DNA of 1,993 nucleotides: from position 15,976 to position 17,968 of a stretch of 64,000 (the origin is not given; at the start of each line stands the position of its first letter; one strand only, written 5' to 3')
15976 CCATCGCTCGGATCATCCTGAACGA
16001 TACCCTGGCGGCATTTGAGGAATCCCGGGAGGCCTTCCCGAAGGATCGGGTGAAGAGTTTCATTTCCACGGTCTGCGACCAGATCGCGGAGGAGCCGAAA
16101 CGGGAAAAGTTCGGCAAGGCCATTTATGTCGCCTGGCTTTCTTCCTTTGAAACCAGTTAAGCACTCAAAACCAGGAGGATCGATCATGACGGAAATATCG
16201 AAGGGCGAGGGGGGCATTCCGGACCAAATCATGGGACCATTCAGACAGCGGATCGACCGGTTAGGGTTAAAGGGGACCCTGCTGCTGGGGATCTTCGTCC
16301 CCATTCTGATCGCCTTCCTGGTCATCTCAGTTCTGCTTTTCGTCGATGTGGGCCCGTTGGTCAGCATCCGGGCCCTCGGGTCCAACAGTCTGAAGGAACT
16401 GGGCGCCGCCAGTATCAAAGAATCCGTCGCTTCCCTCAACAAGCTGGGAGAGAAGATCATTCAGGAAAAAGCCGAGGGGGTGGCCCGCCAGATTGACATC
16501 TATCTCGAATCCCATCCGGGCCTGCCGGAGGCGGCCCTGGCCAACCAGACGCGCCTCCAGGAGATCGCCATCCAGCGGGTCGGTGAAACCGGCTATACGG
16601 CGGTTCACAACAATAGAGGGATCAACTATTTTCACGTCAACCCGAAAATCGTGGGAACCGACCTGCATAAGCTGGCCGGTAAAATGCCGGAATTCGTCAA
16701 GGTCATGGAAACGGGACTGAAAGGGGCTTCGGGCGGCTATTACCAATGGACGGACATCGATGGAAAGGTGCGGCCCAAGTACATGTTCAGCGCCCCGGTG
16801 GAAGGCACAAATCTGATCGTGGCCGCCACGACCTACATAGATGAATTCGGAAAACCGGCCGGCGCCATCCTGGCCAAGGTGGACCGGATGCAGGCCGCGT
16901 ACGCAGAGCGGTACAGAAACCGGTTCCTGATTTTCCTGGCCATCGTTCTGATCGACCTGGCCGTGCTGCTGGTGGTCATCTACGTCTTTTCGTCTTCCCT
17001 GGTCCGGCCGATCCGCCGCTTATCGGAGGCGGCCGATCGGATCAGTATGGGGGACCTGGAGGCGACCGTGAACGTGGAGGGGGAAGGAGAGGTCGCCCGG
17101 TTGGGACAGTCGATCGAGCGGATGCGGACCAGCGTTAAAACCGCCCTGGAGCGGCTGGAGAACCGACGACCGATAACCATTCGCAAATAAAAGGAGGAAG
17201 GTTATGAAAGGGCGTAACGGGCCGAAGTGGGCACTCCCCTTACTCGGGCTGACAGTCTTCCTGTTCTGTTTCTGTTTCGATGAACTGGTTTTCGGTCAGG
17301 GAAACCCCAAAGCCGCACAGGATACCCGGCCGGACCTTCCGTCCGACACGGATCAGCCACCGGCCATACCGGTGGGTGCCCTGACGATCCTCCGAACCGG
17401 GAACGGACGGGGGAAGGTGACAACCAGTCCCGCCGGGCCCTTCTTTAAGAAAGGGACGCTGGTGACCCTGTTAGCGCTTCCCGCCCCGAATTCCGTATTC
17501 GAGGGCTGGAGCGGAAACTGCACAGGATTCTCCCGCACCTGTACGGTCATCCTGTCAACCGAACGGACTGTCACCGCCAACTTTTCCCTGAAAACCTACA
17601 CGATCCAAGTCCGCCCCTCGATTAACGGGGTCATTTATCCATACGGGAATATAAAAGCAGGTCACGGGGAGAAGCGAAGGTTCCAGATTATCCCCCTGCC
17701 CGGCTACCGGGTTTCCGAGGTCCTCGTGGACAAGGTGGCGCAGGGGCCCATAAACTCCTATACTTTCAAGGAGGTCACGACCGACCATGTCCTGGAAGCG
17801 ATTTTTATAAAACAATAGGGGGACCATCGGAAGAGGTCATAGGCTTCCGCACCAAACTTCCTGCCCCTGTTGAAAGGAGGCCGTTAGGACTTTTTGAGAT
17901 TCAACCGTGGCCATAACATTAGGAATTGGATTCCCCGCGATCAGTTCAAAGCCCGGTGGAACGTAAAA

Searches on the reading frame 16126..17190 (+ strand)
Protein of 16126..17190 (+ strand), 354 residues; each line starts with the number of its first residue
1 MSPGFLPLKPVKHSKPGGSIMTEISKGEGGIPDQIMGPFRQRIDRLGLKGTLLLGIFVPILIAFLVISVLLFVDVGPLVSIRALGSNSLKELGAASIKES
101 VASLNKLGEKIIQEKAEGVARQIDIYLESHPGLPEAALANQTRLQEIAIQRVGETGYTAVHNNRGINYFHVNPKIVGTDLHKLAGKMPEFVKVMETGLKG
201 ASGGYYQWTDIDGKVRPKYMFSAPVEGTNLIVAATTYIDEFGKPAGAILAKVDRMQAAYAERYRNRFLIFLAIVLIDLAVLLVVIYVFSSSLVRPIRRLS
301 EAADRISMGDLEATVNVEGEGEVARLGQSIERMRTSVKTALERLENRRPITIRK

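Call 49: search_protein_families(library=pfam, proteins=[window:16126-17190:+], max_evalue=0.00001)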
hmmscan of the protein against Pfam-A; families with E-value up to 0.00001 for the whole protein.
window:16126-17190:+ (354 aa): 3 families
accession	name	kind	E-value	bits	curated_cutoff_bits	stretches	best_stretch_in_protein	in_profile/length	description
PF00672.30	HAMP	-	8e-14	52.1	25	1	288-338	2-52/53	HAMP domain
PF08269.17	dCache_2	-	5.7e-07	29.4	26.5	1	141-241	192-297/298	Cache domain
PF17200.10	sCache_2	-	7.4e-07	29.7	25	1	141-248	39-152/155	Single Cache domain 2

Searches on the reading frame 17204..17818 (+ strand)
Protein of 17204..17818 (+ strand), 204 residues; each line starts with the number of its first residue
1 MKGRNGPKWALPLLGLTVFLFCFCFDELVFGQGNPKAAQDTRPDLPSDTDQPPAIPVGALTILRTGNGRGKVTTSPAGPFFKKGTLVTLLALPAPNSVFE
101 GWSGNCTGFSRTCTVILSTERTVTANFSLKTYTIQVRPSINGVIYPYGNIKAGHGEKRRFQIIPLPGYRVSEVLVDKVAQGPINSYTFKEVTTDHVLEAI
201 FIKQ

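Call 70: search_protein_families(library=pfam, proteins=[window:17204-17818:+], max_evalue=0.0001)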
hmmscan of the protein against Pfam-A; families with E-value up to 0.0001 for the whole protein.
window:17204-17818:+ (204 aa): 1 family
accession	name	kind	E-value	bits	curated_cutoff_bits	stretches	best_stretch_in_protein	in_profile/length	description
PF18998.6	Flg_new_2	-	6.1e-14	52.2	23.6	1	65-129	6-71/73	Divergent InlB B-repeat domain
